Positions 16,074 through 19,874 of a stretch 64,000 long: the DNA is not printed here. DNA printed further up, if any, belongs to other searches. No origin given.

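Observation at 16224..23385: Tandem half-size ABC exporters followed by a 1166-aa GT-C glycosyltransferase-like protein carrying PA14 and NHL-repeat domains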

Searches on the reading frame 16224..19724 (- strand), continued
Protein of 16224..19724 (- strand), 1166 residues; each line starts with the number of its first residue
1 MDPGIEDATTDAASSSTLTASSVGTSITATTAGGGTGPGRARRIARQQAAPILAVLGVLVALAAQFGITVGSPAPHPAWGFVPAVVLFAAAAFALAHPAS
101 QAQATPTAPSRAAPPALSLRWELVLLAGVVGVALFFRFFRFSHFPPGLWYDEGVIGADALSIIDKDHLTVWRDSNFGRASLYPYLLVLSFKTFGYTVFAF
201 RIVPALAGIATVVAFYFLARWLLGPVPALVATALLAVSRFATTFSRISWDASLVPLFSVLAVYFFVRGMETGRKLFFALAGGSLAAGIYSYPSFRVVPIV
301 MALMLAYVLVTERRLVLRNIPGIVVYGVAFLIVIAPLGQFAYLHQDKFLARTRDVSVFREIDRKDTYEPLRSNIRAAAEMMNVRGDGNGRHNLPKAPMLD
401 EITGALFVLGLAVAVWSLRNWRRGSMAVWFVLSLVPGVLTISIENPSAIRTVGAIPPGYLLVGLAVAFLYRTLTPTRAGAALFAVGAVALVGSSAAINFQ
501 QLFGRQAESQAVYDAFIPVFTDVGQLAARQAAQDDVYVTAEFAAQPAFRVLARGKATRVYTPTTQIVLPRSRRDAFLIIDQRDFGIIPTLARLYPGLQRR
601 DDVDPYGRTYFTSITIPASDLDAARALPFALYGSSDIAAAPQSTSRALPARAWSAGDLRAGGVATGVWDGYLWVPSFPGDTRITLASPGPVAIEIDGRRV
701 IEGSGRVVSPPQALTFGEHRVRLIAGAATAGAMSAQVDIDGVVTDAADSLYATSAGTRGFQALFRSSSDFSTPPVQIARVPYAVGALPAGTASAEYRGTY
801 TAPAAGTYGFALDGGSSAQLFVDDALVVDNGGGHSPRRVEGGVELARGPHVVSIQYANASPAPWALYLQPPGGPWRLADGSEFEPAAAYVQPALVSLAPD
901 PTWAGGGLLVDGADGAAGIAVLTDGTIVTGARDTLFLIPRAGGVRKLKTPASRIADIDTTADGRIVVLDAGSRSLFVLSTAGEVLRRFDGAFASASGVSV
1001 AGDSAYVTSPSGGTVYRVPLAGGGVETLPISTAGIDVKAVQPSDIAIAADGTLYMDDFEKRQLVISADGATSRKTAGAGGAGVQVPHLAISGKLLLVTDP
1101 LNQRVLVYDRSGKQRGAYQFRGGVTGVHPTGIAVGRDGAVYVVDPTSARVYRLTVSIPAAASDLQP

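Call 31: predict_structure(alignment_id=A1)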
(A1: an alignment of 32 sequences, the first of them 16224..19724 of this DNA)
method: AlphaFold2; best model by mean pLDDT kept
length: 1166 residues; sequences in the alignment: 32
mean_pLDDT: 88.4   pTM: 0.81
mean pLDDT of the five models: 88.4, 86.7, 85.4, 85.2, 85.1
residues with pLDDT >= 90: 789; 70-90: 287; 50-70: 37; < 50: 53
segments of 3 or more residues with pLDDT < 50: 1-37, 100-112
pLDDT, mean of each block of 10 residues (from residue 1): 35 35 37 47 80 96 96 91 96 73 42 69 97 96 88 89 72 57 91 94 96 98 96 97 88 95 96 97 91 88 94 95 96 83 78 80 85 92 90 93 97 92 93 91 83 96 97 90 96 98 94 91 95 95 92 94 88 96 92 96 91 97 95 90 93 81 89 88 96 96 95 92 94 94 93 93 90 90 86 93 96 88 91 80 96 83 84 93 87 87 81 91 95 92 89 95 96 95 93 94 96 93 91 87 95 95 93 90 91 95 92 90 71 93 92 90 79
secondary structure, 60 per line:
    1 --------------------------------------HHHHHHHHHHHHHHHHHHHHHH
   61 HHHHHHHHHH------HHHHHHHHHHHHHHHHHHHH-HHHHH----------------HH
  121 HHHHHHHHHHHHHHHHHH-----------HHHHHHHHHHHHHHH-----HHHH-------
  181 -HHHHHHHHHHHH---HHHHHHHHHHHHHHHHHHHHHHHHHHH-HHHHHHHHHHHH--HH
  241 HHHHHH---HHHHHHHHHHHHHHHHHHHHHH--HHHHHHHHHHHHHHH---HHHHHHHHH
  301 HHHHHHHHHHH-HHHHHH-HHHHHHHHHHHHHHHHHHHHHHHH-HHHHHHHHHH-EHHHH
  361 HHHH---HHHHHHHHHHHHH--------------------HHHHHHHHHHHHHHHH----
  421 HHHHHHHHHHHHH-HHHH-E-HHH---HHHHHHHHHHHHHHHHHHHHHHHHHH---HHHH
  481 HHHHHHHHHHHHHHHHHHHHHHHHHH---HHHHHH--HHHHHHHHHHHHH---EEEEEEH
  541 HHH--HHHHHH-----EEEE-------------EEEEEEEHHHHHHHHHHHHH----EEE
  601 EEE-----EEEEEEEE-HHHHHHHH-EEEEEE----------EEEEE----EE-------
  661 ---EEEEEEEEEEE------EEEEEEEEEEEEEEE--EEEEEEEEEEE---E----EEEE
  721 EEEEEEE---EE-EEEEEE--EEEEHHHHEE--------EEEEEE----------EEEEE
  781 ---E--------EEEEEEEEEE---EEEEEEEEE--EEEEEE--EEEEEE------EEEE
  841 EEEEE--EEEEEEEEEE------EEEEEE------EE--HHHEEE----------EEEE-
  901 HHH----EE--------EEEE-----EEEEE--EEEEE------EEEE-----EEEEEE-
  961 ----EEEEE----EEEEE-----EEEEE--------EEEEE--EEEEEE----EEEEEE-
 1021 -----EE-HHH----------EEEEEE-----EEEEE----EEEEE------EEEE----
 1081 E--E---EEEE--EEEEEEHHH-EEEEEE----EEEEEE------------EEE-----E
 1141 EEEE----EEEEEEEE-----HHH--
elements in order (helices of 4 or more, strands of 3 or more residues): H39-70 H77-96 H98-102 H119-138 H150-164 H170-173 H182-193 H197-223 H225-236 H239-246 H250-271 H274-288 H292-311 H313-318 H320-343 H345-354 H357-364 H368-380 H401-416 H421-433 H435-438 H448-473 H477-506 H510-515 H518-530 E534-539 H540-543 H546-551 E557-560 E574-580 H581-593 E598-603 E609-616 H618-625 E627-632 E643-647 E664-674 E681-695 E698-708 E717-727 E734-739 E742-745 H746-749 E760-765 E776-780 E793-802 E806-814 E817-822 E825-830 E837-845 E848-857 E864-869 E883-885 E896-899 E918-921 E927-931 E934-938 E945-948 E954-959 E965-969 E974-978 E984-988 E997-1001 E1004-1009 E1014-1019 E1042-1047 E1053-1057 E1062-1066 E1073-1076 E1088-1091 E1094-1099 E1104-1109 E1114-1119 E1132-1134 E1140-1144 E1149-1156

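Call 33: fold_search(model_id=the predicted structure, library=pdb)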
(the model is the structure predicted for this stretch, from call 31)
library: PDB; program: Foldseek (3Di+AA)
matches with E <= 10: 1187; with E <= 0.001: 398
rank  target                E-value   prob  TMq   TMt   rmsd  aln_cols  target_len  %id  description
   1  6fq3_A                6.7e-12  1.00  0.19  0.53  15.9       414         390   19  Crystal structure of Danio rerio Lin41 filamin-NHL domains in complex with lin-29A 5'UTR 13mer RNA (released 2018-05-09)
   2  6fpt_A                1.9e-11  1.00  0.19  0.54  17.1       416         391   17  Crystal structure of Danio rerio Lin41 filamin-NHL domains (released 2018-05-09)
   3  6fpt_B                8.1e-11  1.00  0.19  0.54  17.1       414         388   17  Crystal structure of Danio rerio Lin41 filamin-NHL domains (released 2018-05-09)
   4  6rej                  2.5e-10  1.00  0.19  0.79   3.9       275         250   22  Crystal structure of Pizza6-SH with Zn2+ (released 2019-07-31)
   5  7b2r_B                3.6e-10  1.00  0.19  0.74   6.2       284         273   17  Crystal structure of NHL domain of TRIM2 (released 2021-01-13)
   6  7b2r_A                3.6e-10  1.00  0.18  0.71   6.5       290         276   17  Crystal structure of NHL domain of TRIM2 (released 2021-01-13)
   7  7zcj                  4.7e-10  1.00  0.19  0.80   3.5       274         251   22  Crystal structure of Pizza6-TNH-TSH with Silicotungstic Acid (STA) polyoxometalate (released 2023-04-19)
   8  7b96_A                5.1e-10  1.00  0.19  0.74   3.9       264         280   18  NHL domain of human TRIM2 (released 2022-01-12)
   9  7qrv_A                5.3e-10  1.00  0.19  0.71   6.6       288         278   16  Crystal structure of NHL domain of TRIM2 (full C-terminal) (released 2022-05-04)
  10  6f0s                  6.3e-10  1.00  0.19  0.80   3.1       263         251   23  Crystal structure of Pizza6-SYW (released 2018-03-21)
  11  6ren_B                6.8e-10  1.00  0.18  0.78   3.8       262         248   23  Crystal structure of 3fPizza6-SH with Zn2+ (released 2019-07-31)
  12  6rek                  7.1e-10  1.00  0.18  0.78   3.5       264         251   23  Crystal structure of Pizza6-SH with Cu2+ (released 2019-07-31)
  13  6ren_A                7.4e-10  1.00  0.19  0.80   3.9       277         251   22  Crystal structure of 3fPizza6-SH with Zn2+ (released 2019-07-31)
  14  9jur                  7.7e-10  1.00  0.18  0.73   3.7       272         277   20  Crystal Structure of NHL domain of human E3 ubiquitin-protein ligase TRIM71 (released 2025-04-30)
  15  7qrv_D                8.0e-10  1.00  0.19  0.72   6.9       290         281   16  Crystal structure of NHL domain of TRIM2 (full C-terminal) (released 2022-05-04)
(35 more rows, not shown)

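Call 42: search_protein_families(library=pfam, proteins=[L036:1-2505:+, L070:3647-5962:+, L049:1-100:+], max_evalue=0.01)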
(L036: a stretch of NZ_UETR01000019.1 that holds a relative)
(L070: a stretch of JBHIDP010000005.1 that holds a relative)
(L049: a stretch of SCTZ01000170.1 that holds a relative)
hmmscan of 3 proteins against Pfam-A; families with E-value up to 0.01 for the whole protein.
L036:1-2505:+ (834 aa): 12 families
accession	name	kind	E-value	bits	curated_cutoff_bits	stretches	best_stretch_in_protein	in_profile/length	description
PF01436.27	NHL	-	1.9e-49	163.8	20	5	605-633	1-28/28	NHL repeat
PF17170.10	DUF5128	-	3.8e-17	62.9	22.9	2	768-828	54-115/321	6-bladed beta-propeller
PF08450.18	SGL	-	4e-17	63.1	26.3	1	563-694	90-218/246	SMP-30/Gluconolactonase/LRE-like region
PF25021.1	TEN_NHL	-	8.9e-15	55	27.1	1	554-584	325-355/357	Teneurin NHL domain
PF24684.1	Vgb_lyase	-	4.4e-07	29.4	50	0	560-639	56-129/290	Virginiamycin B lyase family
PF06739.17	SBBP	-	9e-07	29.2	20.5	1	697-723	7-29/38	Beta-propeller repeat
PF22701.2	Mala_s_1-like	-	1.2e-06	28.8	27.5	0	664-828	3-154/195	Mal s 1 allergenic protein-like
PF20067.5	SSL_N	-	9.6e-06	25.8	18.9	0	661-677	22-38/46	Strictosidine synthase-like, N-terminal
PF13449.12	Phytase-like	-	2.9e-05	24.5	27.6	0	564-599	73-108/284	Esterase-like activity of phytase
PF23500.1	DUF7133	-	0.00015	21.7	27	0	557-584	328-354/385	Domain of unknown function (DUF7133)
PF01731.26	Arylesterase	-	0.00041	20.9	21.3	0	604-631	52-79/86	Arylesterase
PF07494.17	Reg_prop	-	0.0082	16.7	20.4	0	711-723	9-21/24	Two component regulator propeller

L070:3647-5962:+ (771 aa): 1 family
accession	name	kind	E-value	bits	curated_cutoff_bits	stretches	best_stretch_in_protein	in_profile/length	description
PF10060.15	DUF2298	-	2.2e-122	410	27.8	1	44-570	1-488/488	Uncharacterized membrane protein (DUF2298)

L049:1-100:+ (33 aa): 0 families

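Call 53: search_protein_families(library=ncbifam, proteins=[L036:1-2505:+, L070:3647-5962:+], max_evalue=0.01)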
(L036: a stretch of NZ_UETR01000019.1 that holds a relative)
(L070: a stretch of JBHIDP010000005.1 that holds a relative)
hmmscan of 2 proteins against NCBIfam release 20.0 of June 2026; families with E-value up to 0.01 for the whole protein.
L036:1-2505:+ (834 aa): 7 families
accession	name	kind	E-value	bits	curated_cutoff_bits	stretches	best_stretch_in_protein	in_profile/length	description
NF035926.1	scyF_NHL_VPEP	equivalog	2.4e-56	191.5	350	3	655-756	194-297/376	scytonemin biosynthesis PEP-CTERM protein ScyF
TIGR03663.1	TIGR03663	subfamily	9.8e-29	100.6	126.25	1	47-405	209-431/435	flippase activity-associated protein Agl23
NF033206.1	ScyE_fam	subfamily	6e-12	45.7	80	0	559-581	8-30/333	ScyD/ScyE family protein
NF047780.1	LIC12708_fam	subfamily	4.3e-08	32.4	150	1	589-819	40-197/391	LIC_12708 family protein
TIGR02604.1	Piru_Ver_Nterm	subfamily_domain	1.9e-07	30.8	122.2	0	555-584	318-346/367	PVC-type heme-binding CxxCH protein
NF052280.1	7_blade_YncE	equivalog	5.1e-05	22.2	400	1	608-786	77-246/338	7-bladed beta-propeller protein YncE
NF008258.1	PRK11028.1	equivalog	0.01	15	370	0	608-681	229-295/330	6-phosphogluconolactonase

L070:3647-5962:+ (771 aa): 1 family
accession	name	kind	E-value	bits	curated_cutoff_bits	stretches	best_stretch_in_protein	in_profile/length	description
TIGR03662.1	Chlor_Arch_YYY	subfamily_domain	9.1e-187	623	300.25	1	3-770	4-727/727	chlor_Arch_YYY domain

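Call 82: list_cluster_members(proteins=[P0088, P0090, P0093, P0100, P0053, P0055])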
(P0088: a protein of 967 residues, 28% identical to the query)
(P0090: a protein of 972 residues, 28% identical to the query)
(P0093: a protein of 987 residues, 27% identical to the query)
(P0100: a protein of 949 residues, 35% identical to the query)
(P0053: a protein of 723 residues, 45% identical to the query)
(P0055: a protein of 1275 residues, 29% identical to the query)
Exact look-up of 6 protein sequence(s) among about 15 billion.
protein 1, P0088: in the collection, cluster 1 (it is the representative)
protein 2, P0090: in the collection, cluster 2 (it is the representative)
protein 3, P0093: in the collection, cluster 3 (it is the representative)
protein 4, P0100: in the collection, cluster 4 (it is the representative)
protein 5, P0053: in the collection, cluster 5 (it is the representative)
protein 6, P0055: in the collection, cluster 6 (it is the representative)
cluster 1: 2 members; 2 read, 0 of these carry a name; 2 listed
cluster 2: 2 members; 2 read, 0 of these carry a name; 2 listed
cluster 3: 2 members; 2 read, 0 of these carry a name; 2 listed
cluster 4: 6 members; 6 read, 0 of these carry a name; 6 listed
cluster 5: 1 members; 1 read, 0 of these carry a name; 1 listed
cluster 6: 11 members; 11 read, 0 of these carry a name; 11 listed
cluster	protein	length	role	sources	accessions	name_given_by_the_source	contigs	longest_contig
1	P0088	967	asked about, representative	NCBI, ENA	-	-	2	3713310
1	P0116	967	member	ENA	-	-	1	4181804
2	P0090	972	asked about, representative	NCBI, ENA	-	-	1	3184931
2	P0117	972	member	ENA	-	-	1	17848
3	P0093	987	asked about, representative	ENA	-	-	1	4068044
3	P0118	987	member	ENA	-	-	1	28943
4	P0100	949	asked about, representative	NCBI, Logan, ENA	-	-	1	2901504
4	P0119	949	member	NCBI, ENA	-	-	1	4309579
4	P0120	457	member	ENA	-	-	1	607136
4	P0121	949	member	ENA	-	-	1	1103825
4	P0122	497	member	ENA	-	-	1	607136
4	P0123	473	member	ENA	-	-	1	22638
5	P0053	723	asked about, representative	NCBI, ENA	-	-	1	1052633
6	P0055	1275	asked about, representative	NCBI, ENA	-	-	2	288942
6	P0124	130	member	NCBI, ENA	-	-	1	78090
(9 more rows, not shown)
